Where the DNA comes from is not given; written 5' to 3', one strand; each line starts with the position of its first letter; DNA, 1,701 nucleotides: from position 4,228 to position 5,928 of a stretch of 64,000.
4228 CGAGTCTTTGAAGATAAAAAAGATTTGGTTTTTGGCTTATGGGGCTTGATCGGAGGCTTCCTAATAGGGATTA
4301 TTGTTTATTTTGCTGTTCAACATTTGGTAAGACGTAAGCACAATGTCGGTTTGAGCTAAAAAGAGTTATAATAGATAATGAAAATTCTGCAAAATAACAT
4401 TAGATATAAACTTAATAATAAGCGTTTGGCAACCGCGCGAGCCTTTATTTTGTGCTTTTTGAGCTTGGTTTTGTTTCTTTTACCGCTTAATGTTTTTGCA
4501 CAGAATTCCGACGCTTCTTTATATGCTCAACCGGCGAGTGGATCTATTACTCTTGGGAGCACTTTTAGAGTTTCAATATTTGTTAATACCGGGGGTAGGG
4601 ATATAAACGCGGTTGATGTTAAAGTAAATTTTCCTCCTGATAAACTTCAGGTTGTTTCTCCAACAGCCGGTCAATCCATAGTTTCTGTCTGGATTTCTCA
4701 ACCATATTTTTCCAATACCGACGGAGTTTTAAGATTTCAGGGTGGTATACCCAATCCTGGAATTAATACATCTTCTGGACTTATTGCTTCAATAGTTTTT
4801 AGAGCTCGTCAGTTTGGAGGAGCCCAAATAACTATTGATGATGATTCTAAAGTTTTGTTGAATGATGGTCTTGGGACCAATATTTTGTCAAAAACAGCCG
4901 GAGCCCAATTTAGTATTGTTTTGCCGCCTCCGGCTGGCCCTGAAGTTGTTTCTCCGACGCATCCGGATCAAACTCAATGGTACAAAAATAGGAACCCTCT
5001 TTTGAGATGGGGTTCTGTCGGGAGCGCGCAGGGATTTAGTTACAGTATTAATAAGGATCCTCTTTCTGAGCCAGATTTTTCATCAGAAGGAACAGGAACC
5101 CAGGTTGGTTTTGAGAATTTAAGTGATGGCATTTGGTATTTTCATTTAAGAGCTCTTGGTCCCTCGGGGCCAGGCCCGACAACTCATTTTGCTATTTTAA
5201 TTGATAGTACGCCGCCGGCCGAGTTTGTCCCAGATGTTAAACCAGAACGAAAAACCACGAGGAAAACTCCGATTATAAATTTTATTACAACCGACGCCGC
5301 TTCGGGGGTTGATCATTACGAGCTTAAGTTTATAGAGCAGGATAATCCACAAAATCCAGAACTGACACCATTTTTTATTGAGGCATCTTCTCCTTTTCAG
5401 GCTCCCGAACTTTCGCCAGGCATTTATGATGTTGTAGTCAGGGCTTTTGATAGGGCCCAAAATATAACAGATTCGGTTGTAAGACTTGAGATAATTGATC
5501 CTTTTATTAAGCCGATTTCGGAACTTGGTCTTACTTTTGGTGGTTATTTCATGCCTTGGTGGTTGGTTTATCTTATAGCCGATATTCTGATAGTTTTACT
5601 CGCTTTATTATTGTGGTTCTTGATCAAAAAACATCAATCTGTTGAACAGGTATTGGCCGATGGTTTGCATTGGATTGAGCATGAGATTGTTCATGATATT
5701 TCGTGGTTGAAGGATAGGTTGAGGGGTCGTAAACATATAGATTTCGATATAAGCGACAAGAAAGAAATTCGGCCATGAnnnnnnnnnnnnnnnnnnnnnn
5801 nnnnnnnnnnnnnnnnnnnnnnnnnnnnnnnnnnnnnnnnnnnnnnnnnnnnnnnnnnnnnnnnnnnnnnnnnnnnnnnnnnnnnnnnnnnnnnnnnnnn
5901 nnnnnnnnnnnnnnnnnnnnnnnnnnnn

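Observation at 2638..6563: Cohesin/dockerin-like surface assembly module: one secreted dockerin protein and three anchored cohesin/Fn3 paralogs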

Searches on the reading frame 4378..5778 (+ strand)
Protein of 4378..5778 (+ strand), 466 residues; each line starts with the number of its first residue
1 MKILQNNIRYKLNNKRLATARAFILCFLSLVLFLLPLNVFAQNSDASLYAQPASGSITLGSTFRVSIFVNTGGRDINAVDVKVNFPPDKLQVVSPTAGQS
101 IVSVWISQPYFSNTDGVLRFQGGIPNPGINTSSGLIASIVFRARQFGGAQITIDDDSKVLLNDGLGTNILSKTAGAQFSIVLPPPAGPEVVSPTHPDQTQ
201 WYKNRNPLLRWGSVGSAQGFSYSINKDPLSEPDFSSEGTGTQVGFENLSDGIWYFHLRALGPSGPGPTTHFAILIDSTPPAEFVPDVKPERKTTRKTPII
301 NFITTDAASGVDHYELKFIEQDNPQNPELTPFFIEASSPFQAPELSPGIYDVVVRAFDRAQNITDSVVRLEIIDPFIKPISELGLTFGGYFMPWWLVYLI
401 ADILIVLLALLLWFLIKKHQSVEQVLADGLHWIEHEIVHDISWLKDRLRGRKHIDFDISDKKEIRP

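Call 3: search_protein_families(library=pfam, proteins=[window:4378-5778:+], max_evalue=1)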
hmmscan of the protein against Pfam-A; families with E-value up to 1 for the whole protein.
window:4378-5778:+ (466 aa): 1 family
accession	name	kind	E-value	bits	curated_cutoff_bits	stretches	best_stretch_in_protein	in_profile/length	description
PF00963.24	Cohesin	-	2.9e-06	27.9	24.1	1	60-173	13-131/139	Cohesin domain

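Call 4: search_protein_families(library=ncbifam, proteins=[window:4378-5778:+], max_evalue=1)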
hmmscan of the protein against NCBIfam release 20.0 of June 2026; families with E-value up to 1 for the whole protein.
window:4378-5778:+ (466 aa): 1 family
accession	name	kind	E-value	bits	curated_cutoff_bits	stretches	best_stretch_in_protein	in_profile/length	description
NF047446.1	barrel_OmpL47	domain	0.14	12.6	40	0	302-364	9-59/68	OmpL47-type beta-barrel domain-containing protein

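Call 15: find_homologous_proteins(query=window:4378-5778:+, max_evalue=0.001)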
Query window:4378-5778:+ (466 aa): 674 proteins with E <= 0.001 among 8000 candidates; the best 120 are listed.
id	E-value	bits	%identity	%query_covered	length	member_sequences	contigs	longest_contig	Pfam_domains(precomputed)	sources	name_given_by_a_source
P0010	0.0e+0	1064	100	100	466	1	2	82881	PF00963.25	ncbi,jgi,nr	ncbi:hypothetical protein C4553_00030 [Candidatus Parcubacteria bacterium]|nr:MAG: hypothetical prot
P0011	1.4e-201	689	62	100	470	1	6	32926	PF00963.25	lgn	-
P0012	6.3e-144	498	44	87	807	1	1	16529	PF00963.25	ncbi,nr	ncbi:MAG: cohesin domain-containing protein [bacterium]|nr:cohesin domain-containing protein [bacter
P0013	7.0e-142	492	52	89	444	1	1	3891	PF00963.25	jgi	-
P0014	2.3e-139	483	49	93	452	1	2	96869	-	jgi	jgi:hypothetical protein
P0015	1.6e-129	451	49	89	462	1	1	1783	PF00963.25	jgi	jgi:hypothetical protein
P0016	3.6e-127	443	48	89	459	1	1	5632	PF00963.25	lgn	-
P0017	3.0e-120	420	48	86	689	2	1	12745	PF00963.25,PF19077.7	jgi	-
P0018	3.1e-120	420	47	93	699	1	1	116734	PF00963.25,PF19077.7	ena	-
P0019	6.1e-120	419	49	88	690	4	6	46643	PF00963.25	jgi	-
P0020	1.2e-119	418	48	94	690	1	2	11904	PF00963.25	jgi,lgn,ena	-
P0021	1.2e-118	415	46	89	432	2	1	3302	PF00963.25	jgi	-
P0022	1.3e-118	415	43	95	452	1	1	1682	-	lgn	-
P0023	1.7e-118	415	47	89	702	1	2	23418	PF00963.25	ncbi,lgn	-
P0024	9.4e-118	412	45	94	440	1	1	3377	PF00963.25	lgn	-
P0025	1.1e-117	412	47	88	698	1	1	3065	PF00963.25,PF19077.7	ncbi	-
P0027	2.0e-116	408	46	88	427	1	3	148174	PF00963.25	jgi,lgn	jgi:hypothetical protein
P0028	2.1e-116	408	44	92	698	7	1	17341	PF00963.25,PF19077.7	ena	-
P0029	2.2e-116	408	49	87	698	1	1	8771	PF00963.25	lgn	-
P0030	4.7e-116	407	47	82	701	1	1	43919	PF00963.25,PF19077.7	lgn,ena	-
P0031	6.6e-116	406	45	92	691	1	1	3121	PF00963.25,PF19077.7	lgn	-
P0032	1.2e-115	405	48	93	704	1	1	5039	PF00963.25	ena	-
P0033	1.4e-115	405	46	92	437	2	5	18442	PF14316.12,PF00963.25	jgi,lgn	-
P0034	6.2e-115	403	47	86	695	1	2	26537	PF00963.25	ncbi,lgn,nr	ncbi:MAG: hypothetical protein HY432_01140 [Candidatus Liptonbacteria bacterium]|nr:hypothetical pro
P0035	7.8e-115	403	47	88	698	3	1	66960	PF00963.25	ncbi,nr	ncbi:MAG: hypothetical protein HY093_00570 [Candidatus Liptonbacteria bacterium]|nr:hypothetical pro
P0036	8.0e-115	402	47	87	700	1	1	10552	PF00963.25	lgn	-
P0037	1.3e-114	402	46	80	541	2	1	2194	PF00963.25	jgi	-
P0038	1.4e-114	402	46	87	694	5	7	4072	PF00963.25,PF19077.7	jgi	-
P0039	1.9e-114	401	45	91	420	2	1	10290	PF00963.25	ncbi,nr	ncbi:hypothetical protein AMJ50_02910 [Parcubacteria bacterium DG_74_3]|nr:MAG: hypothetical protein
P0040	2.0e-114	401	50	77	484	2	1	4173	PF00963.25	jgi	-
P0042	3.0e-114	401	45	92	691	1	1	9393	PF00963.25,PF19077.7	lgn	-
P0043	4.4e-114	400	48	89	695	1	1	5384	PF00963.25,PF19077.7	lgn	-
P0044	4.7e-114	400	49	83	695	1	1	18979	PF00963.25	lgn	-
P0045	5.6e-114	400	45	93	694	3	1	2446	PF00963.25,PF19077.7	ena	-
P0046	7.2e-114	399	45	92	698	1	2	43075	PF06305.17,PF00963.25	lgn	-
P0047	7.9e-114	399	49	82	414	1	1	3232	PF00963.25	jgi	-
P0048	8.8e-114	399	49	80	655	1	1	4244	PF00963.25,PF19077.7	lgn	-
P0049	9.0e-114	399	46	93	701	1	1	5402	PF00963.25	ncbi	-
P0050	1.3e-113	398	46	88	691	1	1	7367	PF00963.25,PF19077.7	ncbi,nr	ncbi:MAG: hypothetical protein HYR95_02185 [Candidatus Colwellbacteria bacterium]|nr:hypothetical pr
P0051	1.4e-113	398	48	79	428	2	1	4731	PF07495.20,PF00963.25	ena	-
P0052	1.6e-113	398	46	86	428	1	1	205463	PF07495.20,PF00963.25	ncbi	-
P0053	1.9e-113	398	48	82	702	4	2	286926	PF00963.25,PF19077.7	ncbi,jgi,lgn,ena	ncbi:MAG: cohesin domain-containing protein [Candidatus Paceibacterota bacterium]|jgi:hypothetical p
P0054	2.6e-113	397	47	85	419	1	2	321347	PF00963.25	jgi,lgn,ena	-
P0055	3.9e-113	397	49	80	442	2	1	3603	PF14316.12,PF00963.25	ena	-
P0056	4.4e-113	397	47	80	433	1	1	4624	PF00963.25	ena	-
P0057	5.2e-113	396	43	89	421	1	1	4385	PF00963.25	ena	-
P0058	5.4e-113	396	47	88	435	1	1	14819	PF00963.25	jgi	-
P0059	5.6e-113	396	47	88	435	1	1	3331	PF00963.25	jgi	-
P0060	7.8e-113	396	46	89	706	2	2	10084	PF00963.25,PF19077.7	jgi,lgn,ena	jgi:hypothetical protein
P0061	7.9e-113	396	49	76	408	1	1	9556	PF00963.25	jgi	-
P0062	9.9e-113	396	46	87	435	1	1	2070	PF00963.25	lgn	-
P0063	1.3e-112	395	47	80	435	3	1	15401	PF00963.25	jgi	jgi:hypothetical protein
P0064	1.3e-112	395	46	87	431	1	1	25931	PF00963.25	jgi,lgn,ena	-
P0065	1.4e-112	395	43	90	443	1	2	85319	PF00963.25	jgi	jgi:hypothetical protein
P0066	1.4e-112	395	45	90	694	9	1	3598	PF00963.25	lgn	-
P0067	1.5e-112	395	46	87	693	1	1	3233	PF00963.25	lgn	-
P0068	1.5e-112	395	45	92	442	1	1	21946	PF00963.25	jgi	jgi:hypothetical protein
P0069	1.5e-112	395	47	81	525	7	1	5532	PF07495.20,PF00963.25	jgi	-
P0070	3.2e-112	394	44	90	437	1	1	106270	PF00963.25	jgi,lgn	-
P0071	4.3e-112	393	46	87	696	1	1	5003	PF00963.25,PF19077.7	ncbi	-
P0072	5.4e-112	393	46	88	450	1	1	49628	PF00963.25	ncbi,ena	-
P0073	6.6e-112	393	46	88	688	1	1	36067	PF00963.25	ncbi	-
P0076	9.7e-112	392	45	90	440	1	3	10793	PF00963.25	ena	-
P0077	9.7e-112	392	46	86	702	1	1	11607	PF00963.25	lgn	-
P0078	1.3e-111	392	48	80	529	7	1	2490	PF00963.25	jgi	-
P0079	1.5e-111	392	46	85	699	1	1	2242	PF00963.25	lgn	-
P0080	1.7e-111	391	46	89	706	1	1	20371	PF00963.25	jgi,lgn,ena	-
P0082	2.2e-111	391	49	80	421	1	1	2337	PF00963.25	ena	-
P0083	2.3e-111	391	44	93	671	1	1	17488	PF00963.25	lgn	-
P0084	2.5e-111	391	46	80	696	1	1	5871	PF07495.20,PF00963.25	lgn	-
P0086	3.1e-111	391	47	80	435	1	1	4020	PF00963.25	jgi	-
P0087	3.4e-111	390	46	92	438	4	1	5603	PF07495.20,PF00963.25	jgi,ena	-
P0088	3.6e-111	390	48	83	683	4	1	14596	PF00963.25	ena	-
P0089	5.4e-111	390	46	88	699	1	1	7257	PF00963.25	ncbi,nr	ncbi:MAG: hypothetical protein HYT13_02830 [Candidatus Liptonbacteria bacterium]|nr:hypothetical pro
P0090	7.4e-111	389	49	79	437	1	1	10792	PF00963.25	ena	-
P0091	9.2e-111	389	49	77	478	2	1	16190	PF00963.25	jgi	-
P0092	1.0e-110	389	46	87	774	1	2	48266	PF00963.25,PF19077.7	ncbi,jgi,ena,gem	-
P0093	1.3e-110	389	49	76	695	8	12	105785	PF00963.25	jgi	-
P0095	1.5e-110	388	44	92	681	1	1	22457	PF00963.25,PF19077.7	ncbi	-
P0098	2.1e-110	388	46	88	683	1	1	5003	PF00963.25,PF19077.7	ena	-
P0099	2.1e-110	388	46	90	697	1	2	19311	PF00963.25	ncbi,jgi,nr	ncbi:hypothetical protein C4587_02995 [Candidatus Parcubacteria bacterium]|nr:MAG: hypothetical prot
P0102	2.6e-110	388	45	91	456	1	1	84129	PF00963.25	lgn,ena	-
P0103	2.8e-110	387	45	89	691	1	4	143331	PF00963.25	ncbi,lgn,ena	-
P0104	4.3e-110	387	47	82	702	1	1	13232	PF00963.25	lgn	-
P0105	5.8e-110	386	45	89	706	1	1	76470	PF00963.25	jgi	jgi:hypothetical protein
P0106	6.2e-110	386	46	90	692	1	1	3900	PF00963.25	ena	-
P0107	6.8e-110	386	45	89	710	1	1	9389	PF00963.25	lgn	-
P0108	7.1e-110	386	45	93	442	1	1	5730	PF00963.25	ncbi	ncbi:MAG: cohesin domain-containing protein [Parcubacteria group bacterium]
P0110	8.3e-110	386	44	92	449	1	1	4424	PF00963.25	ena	-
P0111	8.4e-110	386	49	80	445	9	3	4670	PF00963.25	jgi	-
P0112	8.5e-110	386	45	86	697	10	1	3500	PF00963.25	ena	-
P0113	1.2e-109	385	44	89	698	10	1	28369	PF00963.25,PF19077.7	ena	-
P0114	2.0e-109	385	46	87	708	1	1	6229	PF00963.25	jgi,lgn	jgi:hypothetical protein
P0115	2.0e-109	385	43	94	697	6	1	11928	PF00963.25,PF19077.7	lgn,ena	-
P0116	2.1e-109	385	44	88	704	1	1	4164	PF00963.25,PF19077.7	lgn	-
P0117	2.1e-109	385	46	87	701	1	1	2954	PF00963.25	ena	-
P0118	2.3e-109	384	48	79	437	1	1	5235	PF00963.25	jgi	-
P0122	4.1e-109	384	44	93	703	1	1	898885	PF00963.25,PF19077.7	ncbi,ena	-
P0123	4.9e-109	383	43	89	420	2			PF00963.25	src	-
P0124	5.0e-109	383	48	78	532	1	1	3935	PF00963.25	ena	-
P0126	5.9e-109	383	45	90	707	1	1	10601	PF00963.25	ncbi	-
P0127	6.3e-109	383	46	88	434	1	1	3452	PF00963.25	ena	-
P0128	6.4e-109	383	46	86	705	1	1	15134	PF00963.25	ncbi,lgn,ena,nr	ncbi:MAG: Uncharacterized protein G01um101420_960 [Parcubacteria group bacterium Gr01-1014_20]|nr:MA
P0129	7.3e-109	383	51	77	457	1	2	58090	PF00963.25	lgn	-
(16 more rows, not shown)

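Call 29: find_encoding_contigs(protein=P0053, flank=8000, max_places=1)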
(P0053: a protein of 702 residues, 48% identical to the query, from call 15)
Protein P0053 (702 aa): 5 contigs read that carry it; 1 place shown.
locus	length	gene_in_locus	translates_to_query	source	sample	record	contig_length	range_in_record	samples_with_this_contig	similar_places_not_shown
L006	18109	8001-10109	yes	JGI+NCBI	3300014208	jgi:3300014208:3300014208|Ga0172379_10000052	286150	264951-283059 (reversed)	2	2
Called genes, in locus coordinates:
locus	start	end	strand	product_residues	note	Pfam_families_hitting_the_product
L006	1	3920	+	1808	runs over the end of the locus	PF13415:Beta-prop_FBX42 (faint), PF13964:Beta-prop_Calicin (faint), PF24681:Kelch_KLHDC2_KLHL20_DRC7, PF25210:Kelch_FKB95 (faint), PF24981:Beta-prop_ATRN-LZTR1 (faint), PF24996:NANM (faint), PF24681:Kelch_KLHDC2_KLHL20_DRC7 (weak)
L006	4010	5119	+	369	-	-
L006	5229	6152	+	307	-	-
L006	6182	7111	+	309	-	-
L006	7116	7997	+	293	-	-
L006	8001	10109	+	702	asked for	PF00963:Cohesin, PF19077:Big_13 (faint)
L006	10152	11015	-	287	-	PF00551:Formyl_trans_N, PF02911:Formyl_trans_C (weak)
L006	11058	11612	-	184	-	PF01327:Pep_deformylase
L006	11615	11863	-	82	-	-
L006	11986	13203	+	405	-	PF00595:PDZ, PF13180:PDZ_2 (weak), PF17820:PDZ_6, PF03572:Peptidase_S41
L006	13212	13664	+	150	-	PF01281:Ribosomal_L9_N, PF03948:Ribosomal_L9_C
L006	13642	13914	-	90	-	PF01016:Ribosomal_L27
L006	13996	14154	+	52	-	-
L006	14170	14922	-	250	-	PF12705:PDDEXK_1 (faint)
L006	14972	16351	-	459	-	PF01225:Mur_ligase, PF08245:Mur_ligase_M, PF02875:Mur_ligase_C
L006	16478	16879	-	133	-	-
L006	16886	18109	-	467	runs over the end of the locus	PF01551:Peptidase_M23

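Call 30: find_encoding_contigs(protein=P0122, flank=8000, max_places=1)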
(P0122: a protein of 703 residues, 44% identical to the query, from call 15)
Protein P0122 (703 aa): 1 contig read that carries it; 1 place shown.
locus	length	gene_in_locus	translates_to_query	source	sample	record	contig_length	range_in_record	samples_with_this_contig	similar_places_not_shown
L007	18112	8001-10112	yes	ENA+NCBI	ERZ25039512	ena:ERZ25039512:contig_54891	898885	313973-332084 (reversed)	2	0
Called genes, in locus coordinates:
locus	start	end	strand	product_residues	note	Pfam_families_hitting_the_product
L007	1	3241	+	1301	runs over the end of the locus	-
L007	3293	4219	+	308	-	-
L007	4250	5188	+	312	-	-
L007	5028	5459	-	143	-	PF01797:Y1_Tnp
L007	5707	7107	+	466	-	-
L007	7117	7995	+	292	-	-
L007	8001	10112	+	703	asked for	PF00963:Cohesin, PF19077:Big_13 (faint)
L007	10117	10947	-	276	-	PF00551:Formyl_trans_N, PF02911:Formyl_trans_C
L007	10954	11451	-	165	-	PF01327:Pep_deformylase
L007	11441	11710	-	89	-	-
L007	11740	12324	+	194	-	PF02834:LigT_PEase (faint), PF13563:2_5_RNA_ligase2 (weak)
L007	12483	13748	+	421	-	PF22694:CtpB_N-like (weak), PF00595:PDZ, PF17820:PDZ_6, PF03572:Peptidase_S41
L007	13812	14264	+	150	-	PF01281:Ribosomal_L9_N, PF03948:Ribosomal_L9_C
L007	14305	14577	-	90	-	PF01016:Ribosomal_L27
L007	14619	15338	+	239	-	PF03104:DNA_pol_B_exo1 (weak), PF13482:RNase_H_2, PF10108:DNA_pol_B_exo2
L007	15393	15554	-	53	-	-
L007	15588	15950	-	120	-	PF05635:23S_rRNA_IVP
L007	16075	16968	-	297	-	-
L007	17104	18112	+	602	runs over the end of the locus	PF00009:GTP_EFTU, PF01926:MMR_HSR1, PF22042:EF-G_D2, PF03144:GTP_EFTU_D2, PF14492:EFG_III (weak), PF00679:EFG_C, PF21018:BipA_C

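Call 31: find_encoding_contigs(protein=P0054, flank=8000, max_places=1)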
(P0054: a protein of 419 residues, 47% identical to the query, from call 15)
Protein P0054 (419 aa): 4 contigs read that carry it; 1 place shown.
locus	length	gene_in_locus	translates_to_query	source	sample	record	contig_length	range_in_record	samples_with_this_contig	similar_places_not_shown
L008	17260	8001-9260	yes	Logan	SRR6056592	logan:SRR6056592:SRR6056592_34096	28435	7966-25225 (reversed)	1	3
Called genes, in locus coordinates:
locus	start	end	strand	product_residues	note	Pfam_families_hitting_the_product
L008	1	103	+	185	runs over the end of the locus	-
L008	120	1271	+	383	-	-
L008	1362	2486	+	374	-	-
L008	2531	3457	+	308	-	-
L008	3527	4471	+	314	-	PF17936:Big_6 (faint), PF00404:Dockerin_1 (weak)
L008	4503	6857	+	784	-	PF04932:Wzy_C, PF13428:TPR_14 (faint), PF13432:TPR_16 (faint), PF13181:TPR_8 (faint), PF07719:TPR_2 (faint), PF13174:TPR_6 (faint)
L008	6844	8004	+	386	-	-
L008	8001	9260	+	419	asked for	PF00963:Cohesin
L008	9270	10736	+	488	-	PF19077:Big_13 (faint)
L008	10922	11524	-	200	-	PF08207:EFP_N, PF09285:Elong-fact-P_C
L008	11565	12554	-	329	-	PF00551:Formyl_trans_N, PF02911:Formyl_trans_C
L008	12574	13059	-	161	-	-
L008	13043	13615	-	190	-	PF01871:AMMECR1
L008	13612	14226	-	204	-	PF02900:LigB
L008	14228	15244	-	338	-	PF04055:Radical_SAM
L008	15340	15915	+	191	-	PF10469:AKAP7_NLS (faint), PF02834:LigT_PEase, PF13563:2_5_RNA_ligase2, PF02834:LigT_PEase (weak)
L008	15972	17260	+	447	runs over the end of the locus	PF01225:Mur_ligase, PF08245:Mur_ligase_M, PF02875:Mur_ligase_C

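Call 35: search_protein_families(library=ncbifam, proteins=[L006:4010-5119:+, L006:5229-6152:+, L006:6182-7111:+, L006:7116-7997:+, L008:120-1271:+, L008:1362-2486:+, L008:2531-3457:+, L008:3527-4471:+, L007:5707-7107:+, L007:3293-4219:+], max_evalue=0.1)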
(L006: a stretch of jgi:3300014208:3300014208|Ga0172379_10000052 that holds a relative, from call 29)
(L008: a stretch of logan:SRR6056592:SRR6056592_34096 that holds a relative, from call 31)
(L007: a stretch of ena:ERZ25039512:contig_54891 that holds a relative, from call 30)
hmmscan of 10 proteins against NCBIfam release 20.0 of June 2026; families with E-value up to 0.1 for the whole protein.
L006:4010-5119:+ (369 aa): 0 families

L006:5229-6152:+ (307 aa): 1 family
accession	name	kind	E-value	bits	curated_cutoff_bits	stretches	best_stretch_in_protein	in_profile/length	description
TIGR01167.1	LPXTG_anchor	domain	0.0039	17.8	15.9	1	281-306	10-34/34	LPXTG cell wall anchor domain-containing protein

L006:6182-7111:+ (309 aa): 1 family
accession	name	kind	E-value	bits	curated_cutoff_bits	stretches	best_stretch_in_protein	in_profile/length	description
NF040485.1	ZirU_fam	subfamily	0.016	15.4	100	1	41-96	53-105/210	ZirU family protein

L006:7116-7997:+ (293 aa): 0 families

L008:120-1271:+ (383 aa): 0 families

L008:1362-2486:+ (374 aa): 1 family
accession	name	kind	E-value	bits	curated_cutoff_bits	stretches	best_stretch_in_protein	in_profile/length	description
NF058581.1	CPR_Pam_pilin_C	domain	2.6e-05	24.4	55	1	212-374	3-148/148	Pam pilus system pilin subunit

L008:2531-3457:+ (308 aa): 0 families

L008:3527-4471:+ (314 aa): 5 families
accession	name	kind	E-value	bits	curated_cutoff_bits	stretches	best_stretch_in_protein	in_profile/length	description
NF040520.1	Ig_like_BLP2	equivalog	0.002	16.3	750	0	168-227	170-229/730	Ig-like repeat protein Blp2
NF041540.1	dockerin_GC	domain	0.0027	18.1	29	1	262-307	3-58/67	GC-type dockerin domain-anchored protein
NF049990.1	CellobisidaseCelK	equivalog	0.034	12.3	1700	1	262-309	830-879/889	cellulose 1,4-beta-cellobiosidase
TIGR00792.1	gph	subfamily_domain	0.043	12.5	231.35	1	2-64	141-200/437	glycoside-pentoside-hexuronide (GPH):cation symporter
TIGR04201.1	Myxo_Cys_RPT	repeat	0.072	13.3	25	0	26-43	5-22/22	Cys-rich repeat-containing protein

L007:5707-7107:+ (466 aa): 1 family
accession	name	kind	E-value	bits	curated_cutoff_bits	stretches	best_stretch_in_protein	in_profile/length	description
NF041540.1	dockerin_GC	domain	0.072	13.5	29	0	413-458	3-58/67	GC-type dockerin domain-anchored protein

L007:3293-4219:+ (308 aa): 0 families
